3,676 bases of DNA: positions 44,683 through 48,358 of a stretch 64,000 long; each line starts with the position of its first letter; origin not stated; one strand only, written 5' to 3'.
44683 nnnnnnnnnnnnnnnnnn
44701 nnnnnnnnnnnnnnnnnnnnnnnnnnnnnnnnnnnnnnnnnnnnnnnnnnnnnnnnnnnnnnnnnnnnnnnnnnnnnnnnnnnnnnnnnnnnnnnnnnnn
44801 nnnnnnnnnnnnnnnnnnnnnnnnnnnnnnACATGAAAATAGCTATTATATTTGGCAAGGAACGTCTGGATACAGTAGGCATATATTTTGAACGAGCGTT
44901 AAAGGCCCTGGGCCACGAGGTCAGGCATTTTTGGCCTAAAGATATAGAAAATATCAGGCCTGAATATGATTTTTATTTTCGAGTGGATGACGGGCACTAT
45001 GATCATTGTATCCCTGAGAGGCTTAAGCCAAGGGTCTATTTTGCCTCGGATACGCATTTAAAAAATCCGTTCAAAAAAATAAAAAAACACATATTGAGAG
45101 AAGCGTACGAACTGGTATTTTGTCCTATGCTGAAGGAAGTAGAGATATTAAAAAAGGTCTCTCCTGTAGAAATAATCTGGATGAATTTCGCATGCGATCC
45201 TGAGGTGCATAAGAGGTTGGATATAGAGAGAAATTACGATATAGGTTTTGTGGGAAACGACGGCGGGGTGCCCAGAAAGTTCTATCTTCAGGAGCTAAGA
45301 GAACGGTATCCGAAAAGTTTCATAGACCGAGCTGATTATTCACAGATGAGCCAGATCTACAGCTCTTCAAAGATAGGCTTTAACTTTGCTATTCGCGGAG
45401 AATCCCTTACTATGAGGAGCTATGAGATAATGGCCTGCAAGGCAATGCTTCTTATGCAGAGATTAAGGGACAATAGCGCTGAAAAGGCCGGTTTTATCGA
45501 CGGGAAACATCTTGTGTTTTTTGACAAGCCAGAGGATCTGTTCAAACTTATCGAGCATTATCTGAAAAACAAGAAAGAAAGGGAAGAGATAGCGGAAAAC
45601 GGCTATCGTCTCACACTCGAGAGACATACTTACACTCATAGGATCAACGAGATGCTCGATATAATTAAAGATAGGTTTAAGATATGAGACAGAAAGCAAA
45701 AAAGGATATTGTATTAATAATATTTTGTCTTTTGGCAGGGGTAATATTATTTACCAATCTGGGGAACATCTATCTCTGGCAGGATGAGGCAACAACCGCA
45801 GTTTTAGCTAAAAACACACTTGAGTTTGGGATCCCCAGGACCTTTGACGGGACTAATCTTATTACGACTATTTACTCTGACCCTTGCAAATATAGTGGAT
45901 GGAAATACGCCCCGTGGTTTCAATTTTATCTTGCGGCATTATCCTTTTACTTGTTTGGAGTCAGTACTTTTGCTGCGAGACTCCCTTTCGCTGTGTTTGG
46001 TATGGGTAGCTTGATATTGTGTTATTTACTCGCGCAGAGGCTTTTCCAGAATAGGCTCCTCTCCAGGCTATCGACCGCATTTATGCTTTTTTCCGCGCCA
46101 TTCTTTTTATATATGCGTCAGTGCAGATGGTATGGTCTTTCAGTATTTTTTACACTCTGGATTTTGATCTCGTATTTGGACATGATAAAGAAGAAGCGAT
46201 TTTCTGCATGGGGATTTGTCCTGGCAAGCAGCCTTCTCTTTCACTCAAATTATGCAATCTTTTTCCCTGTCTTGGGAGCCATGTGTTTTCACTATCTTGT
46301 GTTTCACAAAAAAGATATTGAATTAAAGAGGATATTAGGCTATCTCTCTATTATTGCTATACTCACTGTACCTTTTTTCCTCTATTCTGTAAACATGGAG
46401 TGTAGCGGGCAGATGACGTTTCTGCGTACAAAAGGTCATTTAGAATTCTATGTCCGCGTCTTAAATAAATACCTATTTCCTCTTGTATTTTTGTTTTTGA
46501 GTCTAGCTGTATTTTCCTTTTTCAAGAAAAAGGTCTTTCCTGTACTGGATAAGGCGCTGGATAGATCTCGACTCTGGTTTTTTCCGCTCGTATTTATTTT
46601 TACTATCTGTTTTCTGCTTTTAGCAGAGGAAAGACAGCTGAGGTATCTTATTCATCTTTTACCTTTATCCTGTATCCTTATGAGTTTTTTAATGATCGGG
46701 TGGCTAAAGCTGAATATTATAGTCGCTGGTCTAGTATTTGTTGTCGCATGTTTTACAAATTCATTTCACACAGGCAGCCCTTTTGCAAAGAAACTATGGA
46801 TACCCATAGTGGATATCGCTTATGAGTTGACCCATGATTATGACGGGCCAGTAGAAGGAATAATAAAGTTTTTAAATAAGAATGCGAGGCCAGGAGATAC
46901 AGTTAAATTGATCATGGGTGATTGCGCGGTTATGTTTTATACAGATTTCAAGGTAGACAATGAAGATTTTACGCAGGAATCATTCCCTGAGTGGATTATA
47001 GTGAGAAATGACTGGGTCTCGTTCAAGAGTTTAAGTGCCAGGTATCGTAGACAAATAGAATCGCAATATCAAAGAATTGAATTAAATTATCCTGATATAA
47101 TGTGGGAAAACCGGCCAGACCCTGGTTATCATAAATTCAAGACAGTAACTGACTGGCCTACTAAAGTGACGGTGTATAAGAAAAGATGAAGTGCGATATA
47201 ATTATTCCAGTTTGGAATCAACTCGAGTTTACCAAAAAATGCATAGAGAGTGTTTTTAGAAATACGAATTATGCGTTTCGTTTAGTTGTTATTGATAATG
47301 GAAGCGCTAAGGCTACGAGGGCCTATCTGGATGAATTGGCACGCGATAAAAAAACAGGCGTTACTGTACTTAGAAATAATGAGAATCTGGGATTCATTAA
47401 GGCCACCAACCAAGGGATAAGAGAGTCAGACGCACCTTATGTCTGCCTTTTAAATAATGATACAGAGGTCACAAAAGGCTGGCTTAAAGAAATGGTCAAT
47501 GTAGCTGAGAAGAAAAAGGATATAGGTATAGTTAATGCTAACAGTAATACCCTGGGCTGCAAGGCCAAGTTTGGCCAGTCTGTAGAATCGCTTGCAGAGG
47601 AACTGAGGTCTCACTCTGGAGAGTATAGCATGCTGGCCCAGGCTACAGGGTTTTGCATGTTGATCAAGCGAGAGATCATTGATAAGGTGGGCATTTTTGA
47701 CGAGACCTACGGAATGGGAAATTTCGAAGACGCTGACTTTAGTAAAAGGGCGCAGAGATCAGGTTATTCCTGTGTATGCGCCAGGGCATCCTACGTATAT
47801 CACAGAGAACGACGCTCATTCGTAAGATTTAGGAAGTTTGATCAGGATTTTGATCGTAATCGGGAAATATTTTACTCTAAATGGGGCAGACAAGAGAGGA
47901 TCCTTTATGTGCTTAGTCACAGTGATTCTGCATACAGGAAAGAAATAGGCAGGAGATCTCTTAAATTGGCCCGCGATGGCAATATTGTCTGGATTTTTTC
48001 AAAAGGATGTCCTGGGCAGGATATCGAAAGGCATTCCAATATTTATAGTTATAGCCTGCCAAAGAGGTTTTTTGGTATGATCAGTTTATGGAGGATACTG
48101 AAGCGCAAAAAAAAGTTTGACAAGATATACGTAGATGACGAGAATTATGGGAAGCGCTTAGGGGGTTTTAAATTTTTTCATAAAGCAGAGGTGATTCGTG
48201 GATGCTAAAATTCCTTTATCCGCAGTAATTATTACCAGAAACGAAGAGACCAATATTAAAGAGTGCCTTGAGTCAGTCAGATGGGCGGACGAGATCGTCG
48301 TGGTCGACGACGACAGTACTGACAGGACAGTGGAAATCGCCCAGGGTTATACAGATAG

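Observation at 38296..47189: Arn-like amino-sugar lipid-modification module (aminotransferase + polyprenol-P sugar GT2 + ArnT/PMT-like membrane transferase) combined with a B12-radical-SAM enzyme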

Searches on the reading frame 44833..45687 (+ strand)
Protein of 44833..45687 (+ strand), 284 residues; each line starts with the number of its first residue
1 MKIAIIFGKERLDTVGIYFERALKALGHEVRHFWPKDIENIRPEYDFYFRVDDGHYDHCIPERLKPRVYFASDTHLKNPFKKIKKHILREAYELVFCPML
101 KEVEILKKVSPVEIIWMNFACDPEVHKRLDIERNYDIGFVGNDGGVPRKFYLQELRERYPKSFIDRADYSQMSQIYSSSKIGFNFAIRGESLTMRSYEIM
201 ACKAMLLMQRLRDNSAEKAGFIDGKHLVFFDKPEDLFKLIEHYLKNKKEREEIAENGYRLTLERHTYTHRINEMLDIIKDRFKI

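Call 4: search_protein_families(library=pfam, proteins=[window:44833-45687:+])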
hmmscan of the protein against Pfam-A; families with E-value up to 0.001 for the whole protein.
window:44833-45687:+ (284 aa): 1 family
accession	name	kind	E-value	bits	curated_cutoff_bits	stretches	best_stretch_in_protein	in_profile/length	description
PF13524.12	Glyco_trans_1_2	-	8.5e-27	94.3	25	1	158-276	23-144/144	Glycosyl transferase-like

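Call 8: search_protein_families(library=ncbifam, proteins=[window:44833-45687:+], max_evalue=0.01)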
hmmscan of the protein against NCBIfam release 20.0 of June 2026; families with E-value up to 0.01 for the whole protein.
window:44833-45687:+ (284 aa): 0 families

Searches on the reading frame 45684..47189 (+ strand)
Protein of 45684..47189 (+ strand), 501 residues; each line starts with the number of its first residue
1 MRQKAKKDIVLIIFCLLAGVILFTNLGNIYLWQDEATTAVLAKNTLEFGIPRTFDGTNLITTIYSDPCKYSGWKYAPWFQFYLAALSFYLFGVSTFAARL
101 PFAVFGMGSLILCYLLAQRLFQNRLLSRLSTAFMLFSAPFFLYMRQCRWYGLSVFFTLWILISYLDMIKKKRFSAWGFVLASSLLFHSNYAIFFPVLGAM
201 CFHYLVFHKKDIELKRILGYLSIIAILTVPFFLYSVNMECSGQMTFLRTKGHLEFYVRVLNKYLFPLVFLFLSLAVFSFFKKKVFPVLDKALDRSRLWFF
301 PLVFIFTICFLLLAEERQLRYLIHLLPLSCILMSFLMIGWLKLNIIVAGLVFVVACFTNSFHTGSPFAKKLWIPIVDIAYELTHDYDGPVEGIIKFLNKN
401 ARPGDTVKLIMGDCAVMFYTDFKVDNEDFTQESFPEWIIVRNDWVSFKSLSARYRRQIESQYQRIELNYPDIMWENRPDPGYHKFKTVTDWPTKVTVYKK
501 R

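Call 5: search_protein_families(library=pfam, proteins=[window:45684-47189:+])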
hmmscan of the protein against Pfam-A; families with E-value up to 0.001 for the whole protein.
window:45684-47189:+ (501 aa): 1 family
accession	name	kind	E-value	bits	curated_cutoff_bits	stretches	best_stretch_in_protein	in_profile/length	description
PF13231.12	PMT_2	-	1.3e-08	35.6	26.1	1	77-229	3-152/160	Dolichyl-phosphate-mannose-protein mannosyltransferase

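Call 9: search_protein_families(library=ncbifam, proteins=[window:45684-47189:+], max_evalue=0.01)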
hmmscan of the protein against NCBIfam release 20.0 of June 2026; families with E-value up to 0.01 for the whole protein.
window:45684-47189:+ (501 aa): 1 family
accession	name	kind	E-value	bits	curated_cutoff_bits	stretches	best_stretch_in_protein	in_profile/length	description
TIGR03663.1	TIGR03663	subfamily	4e-05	22.8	126.25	1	79-184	54-156/435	flippase activity-associated protein Agl23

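Call 12: find_encoding_contigs(protein=window:45684-47189:+, flank=10000, max_places=6)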
Protein window:45684-47189:+ (501 aa): no gene with exactly this product is on record in the collection.

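Call 26: search_solved_structures(query=window:45684-47189:+, max_evalue=1)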
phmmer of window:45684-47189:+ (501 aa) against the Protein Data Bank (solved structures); distinct sequences matched with E-value up to 1: 5.
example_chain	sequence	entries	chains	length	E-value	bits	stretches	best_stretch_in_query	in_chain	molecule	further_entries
2krc_A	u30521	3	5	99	0.21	13.6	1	373-447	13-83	DNA-directed RNA polymerase subunit delta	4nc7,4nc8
6zfb_D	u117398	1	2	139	0.32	13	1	374-454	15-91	DNA-directed RNA polymerase subunit delta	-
2m4k_A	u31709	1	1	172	0.62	12.1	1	374-451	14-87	DNA-directed RNA polymerase subunit delta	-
7f75_L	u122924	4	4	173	0.63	12.1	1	374-451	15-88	DNA-directed RNA polymerase subunit delta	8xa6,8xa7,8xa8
6zca_D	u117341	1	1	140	0.67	12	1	374-437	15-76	Probable DNA-directed RNA polymerase subunit delta,Probable DNA-directed RNA polymerase su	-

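Call 36: find_homologous_proteins(query=window:45684-47189:+, max_evalue=0.00001)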
Query window:45684-47189:+ (501 aa): 277 proteins with E <= 0.00001 among 8000 candidates; the best 120 are listed.
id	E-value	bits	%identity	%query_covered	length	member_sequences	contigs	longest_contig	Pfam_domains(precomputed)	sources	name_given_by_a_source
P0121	0.0e+0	1131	98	100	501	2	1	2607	PF13231.13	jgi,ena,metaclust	metaclust:\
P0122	1.6e-286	969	81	100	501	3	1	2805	PF13231.13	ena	-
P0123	2.6e-276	936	78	100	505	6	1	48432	PF13231.13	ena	-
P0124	9.9e-274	927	78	100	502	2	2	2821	PF13231.13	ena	-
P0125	2.0e-272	923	77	100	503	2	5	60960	PF13231.13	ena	-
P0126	7.1e-268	908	77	100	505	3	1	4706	PF13231.13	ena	-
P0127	7.0e-266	901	74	100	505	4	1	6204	PF13231.13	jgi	-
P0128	1.4e-264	897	76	100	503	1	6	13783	PF13231.13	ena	-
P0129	3.4e-258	876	74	100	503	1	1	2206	PF13231.13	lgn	-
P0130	4.2e-249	846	72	100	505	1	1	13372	PF13231.13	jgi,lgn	-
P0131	1.4e-237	808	71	98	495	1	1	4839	PF13231.13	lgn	-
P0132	1.4e-225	768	67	99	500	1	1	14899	PF13231.13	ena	-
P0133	8.9e-213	726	63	99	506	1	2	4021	PF13231.13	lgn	-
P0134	2.8e-204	698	62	99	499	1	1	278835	PF13231.13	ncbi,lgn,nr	ncbi:MAG: glycosyltransferase family 39 protein [Candidatus Omnitrophica bacterium]|nr:glycosyltrans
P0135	1.4e-189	649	58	99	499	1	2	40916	PF13231.13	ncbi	ncbi:glycosyltransferase family 39 protein [Candidatus Omnitrophota bacterium]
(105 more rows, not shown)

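Call 43: predict_structure(alignment_id=A2)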
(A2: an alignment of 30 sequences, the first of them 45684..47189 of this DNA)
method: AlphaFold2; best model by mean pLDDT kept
length: 501 residues; sequences in the alignment: 30
mean_pLDDT: 89.2   pTM: 0.91
mean pLDDT of the five models: 89.2, 89.1, 89.1, 87.5, 87.0
residues with pLDDT >= 90: 312; 70-90: 159; 50-70: 25; < 50: 5
segments of 3 or more residues with pLDDT < 50: 1-4
pLDDT, mean of each block of 10 residues (from residue 1): 64 95 89 92 95 89 63 84 98 97 98 97 95 94 93 98 95 95 96 96 94 92 96 70 72 89 88 90 80 88 95 86 96 95 93 87 64 81 86 95 93 92 89 94 89 95 95 78 83 94 92
secondary structure, 60 per line:
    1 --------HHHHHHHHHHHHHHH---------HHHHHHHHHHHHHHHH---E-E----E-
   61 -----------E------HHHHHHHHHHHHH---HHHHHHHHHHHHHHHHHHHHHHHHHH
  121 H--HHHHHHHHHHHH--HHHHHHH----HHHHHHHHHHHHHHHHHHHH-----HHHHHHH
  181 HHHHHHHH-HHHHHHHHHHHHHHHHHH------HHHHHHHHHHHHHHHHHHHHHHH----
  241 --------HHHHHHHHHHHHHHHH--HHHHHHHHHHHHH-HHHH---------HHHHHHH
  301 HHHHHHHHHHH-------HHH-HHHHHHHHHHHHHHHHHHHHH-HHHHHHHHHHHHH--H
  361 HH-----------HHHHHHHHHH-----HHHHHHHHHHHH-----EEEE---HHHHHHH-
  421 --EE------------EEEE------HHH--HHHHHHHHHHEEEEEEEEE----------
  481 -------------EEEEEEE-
elements in order: H9-23 H33-48 H79-91 H95-121 H124-135 H138-144 H149-168 H174-188 H190-207 H214-236 H249-264 H267-279 H281-284 H294-311 H323-343 H345-357 H374-383 H389-400 E406-409 H413-419 E437-440 H452-461 E462-470 E494-500

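Call 45: fold_search(model_id=the predicted structure, library=pdb)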
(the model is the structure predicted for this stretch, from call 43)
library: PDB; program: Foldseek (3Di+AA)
matches with E <= 10: 249; with E <= 0.001: 28
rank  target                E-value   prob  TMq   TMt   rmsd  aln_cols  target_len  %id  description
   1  5f15                  3.7e-08  1.00  0.57  0.54   9.8       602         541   12  Crystal Structure of ArnT from Cupriavidus metallidurans bound to Undecaprenyl phosphate (released 2016-02-17)
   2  5ezm                  4.6e-07  1.00  0.57  0.54   9.7       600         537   14  Crystal Structure of ArnT from Cupriavidus metallidurans in the apo state (released 2016-02-17)
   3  9s6u_A                4.6e-06  1.00  0.57  0.53   7.7       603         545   13  Ternary cryo-EM structure of human ALG9 with Dol25-PP-GlcNAc2Man8, Dol25-P-Man and Fab (released 2026-03-18)
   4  9s6s_A                5.5e-06  1.00  0.51  0.48   8.7       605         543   12  Ternary cryo-EM structure of human ALG9 with Dol25-PP-GlcNAc2Man6, Dol25-P-Man and Fab (released 2026-03-18)
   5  8pn9_A                1.6e-05  1.00  0.53  0.42  15.0       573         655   12  Structure of human oligosaccharyltransferase OST-A complex bound to NGI-1 (released 2024-05-08)
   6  8b6l_I                2.4e-05  1.00  0.53  0.41  17.1       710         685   11  Subtomogram average of the human Sec61-TRAP-OSTA-translocon (released 2022-12-07)
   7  9n9j_I                4.0e-05  1.00  0.51  0.38  15.8       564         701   13  Structure of a GRP94 folding intermediate engaged with a CCDC134- and FKBP11-bound secretory translocon (released 2025-11-19)
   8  6s7t_A                4.3e-05  1.00  0.49  0.37  10.4       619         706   11  Cryo-EM structure of human oligosaccharyltransferase complex OST-B (released 2019-12-18)
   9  9i5k_A                8.4e-05  1.00  0.46  0.47  11.3       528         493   13  Structure of the Chaetomium thermophilum Pmt4 homodimer (C2 symmetry) (released 2025-12-24)
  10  7zli_A                9.5e-05  1.00  0.48  0.39  12.8       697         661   11  Cryo-EM structure of C-mannosyltransferase CeDPY19, in complex with Dol25-P-Man and bound to CMT2-Fab and anti-Fab nan (released 2023-01-11)
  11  3wak                  1.5e-04  1.00  0.51  0.32  12.9       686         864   10  Crystal structure of the Archaeoglobus fulgidus oligosaccharyltransferase (O29867_ARCFU) in the apo form (released 2013-10-30)
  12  7zlg_A                1.7e-04  1.00  0.48  0.39  11.6       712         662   12  Cryo-EM structure of C-mannosyltransferase CeDPY19, in complex with acceptor peptide and bound to CMT2-Fab and anti-Fa (released 2023-01-11)
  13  8agc_A                1.8e-04  1.00  0.47  0.36  18.3       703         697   10  Structure of yeast oligosaccharylransferase complex with lipid-linked oligosaccharide and non-acceptor peptide bound (released 2022-12-07)
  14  6p25_B                1.9e-04  1.00  0.36  0.27   4.4       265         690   15  Structure of S. cerevisiae protein O-mannosyltransferase Pmt1-Pmt2 complex bound to the sugar donor and a peptide acce (released 2019-07-10)
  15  3rce_A                2.4e-04  1.00  0.51  0.39   8.0       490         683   13  Bacterial oligosaccharyltransferase PglB (released 2011-06-15)
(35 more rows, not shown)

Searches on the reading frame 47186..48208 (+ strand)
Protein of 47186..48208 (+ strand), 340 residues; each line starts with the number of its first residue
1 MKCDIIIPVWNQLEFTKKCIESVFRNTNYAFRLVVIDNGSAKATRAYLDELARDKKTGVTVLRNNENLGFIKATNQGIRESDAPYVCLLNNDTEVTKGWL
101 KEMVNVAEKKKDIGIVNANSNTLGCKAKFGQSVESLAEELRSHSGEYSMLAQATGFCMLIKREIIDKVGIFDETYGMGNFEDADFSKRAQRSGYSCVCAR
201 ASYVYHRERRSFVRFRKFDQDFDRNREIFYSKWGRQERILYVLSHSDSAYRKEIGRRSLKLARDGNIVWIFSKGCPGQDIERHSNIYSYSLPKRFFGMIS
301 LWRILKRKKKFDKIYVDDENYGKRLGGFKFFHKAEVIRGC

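Call 5: search_protein_families(library=pfam, proteins=[window:47186-48208:+])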
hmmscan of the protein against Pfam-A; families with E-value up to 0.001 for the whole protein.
window:47186-48208:+ (340 aa): 6 families
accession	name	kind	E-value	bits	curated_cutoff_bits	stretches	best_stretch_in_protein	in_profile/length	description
PF00535.33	Glycos_transf_2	-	6.3e-29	101.5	23.3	1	5-168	2-167/168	Glycosyl transferase family 2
PF13641.12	Glyco_tranf_2_3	-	2.7e-15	57.5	27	1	4-214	4-219/230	Glycosyltransferase like family 2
PF13712.12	Glyco_tranf_2_5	-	7.2e-08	32.8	27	1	35-232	6-209/210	Glycosyltransferase like family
PF10111.15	Glyco_tranf_2_2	-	1.4e-06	28.4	27.3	0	5-112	2-111/276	Glycosyltransferase like family 2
PF13632.12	Glyco_trans_2_3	-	0.00057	20.2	27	1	86-244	2-144/198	Glycosyl transferase family group 2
PF13506.12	Glyco_transf_21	-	0.00061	19.7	21.7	0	74-208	22-156/174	Glycosyl transferase family 21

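Call 9: search_protein_families(library=ncbifam, proteins=[window:47186-48208:+], max_evalue=0.01)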
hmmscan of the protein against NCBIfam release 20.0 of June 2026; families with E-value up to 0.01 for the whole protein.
window:47186-48208:+ (340 aa): 21 families
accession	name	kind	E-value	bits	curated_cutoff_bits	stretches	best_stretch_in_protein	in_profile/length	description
NF041875.1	EPS_EpsD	equivalog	3.7e-18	66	370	1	4-220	2-221/325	exopolysaccharide biosynthesis glycosyltransferase EpsD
TIGR03965.1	mycofact_glyco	equivalog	2.9e-17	62.7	280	1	5-215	78-289/467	mycofactocin biosynthesis glycosyltransferase MftF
NF007482.0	PRK10073.1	equivalog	1.4e-11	44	423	1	3-122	8-124/334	glycosyltransferase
NF038299.1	EPS_HpsN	equivalog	3.1e-11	42.8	425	1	3-195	3-209/317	hormogonium polysaccharide biosynthesis glycosyltransferase HpsN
TIGR03937.1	PgaC_IcaA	equivalog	5.3e-11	42.1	422.3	1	4-195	48-239/407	poly-beta-1,6-N-acetyl-D-glucosamine synthase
TIGR04283.1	glyco_like_mftF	equivalog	8.3e-11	41.9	182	1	5-201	3-180/221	TIGR04283 family arsenosugar biosynthesis glycosyltransferase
NF047683.1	TeichurnBiosyTuaG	equivalog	4.8e-10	39.5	400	1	4-110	9-114/252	teichuronic acid biosynthesis protein TuaG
TIGR01556.1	rhamnosyltran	subfamily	6.6e-10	38.6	200.55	1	29-199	20-193/281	rhamnosyltransferase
NF041394.1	GtaseAglG_Halo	equivalog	2e-08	33.9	440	1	12-115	14-115/304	glucosyl-dolichyl phosphate glucuronosyltransferase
TIGR03111.1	glyc2_xrt_Gpos1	hypoth_equivalog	3.9e-08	32.5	363.95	1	4-115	52-164/439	TIGR03111 family XrtG-associated glycosyltransferase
NF007453.0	PRK10018.1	equivalog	2.1e-07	30.9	382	1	5-113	10-117/280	colanic acid biosynthesis glycosyltransferase WcaA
TIGR04440.1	glyco_TIGR04440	domain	7.7e-07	29.1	70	1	3-118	2-117/215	TIGR00180 family glycosyltransferase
TIGR04017.1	WcaA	equivalog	9.2e-07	28.7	495.75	1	5-118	9-121/279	colanic acid biosynthesis glycosyltransferase WcaA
TIGR03469.1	HpnB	hypoth_equivalog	9.5e-07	28.2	379.25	1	5-111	48-164/386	hopene-associated glycosyltransferase HpnB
NF053739.1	GlytfEpsEBac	equivalog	3.1e-06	26.4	450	1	2-226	2-222/265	glycosyltransferase EpsE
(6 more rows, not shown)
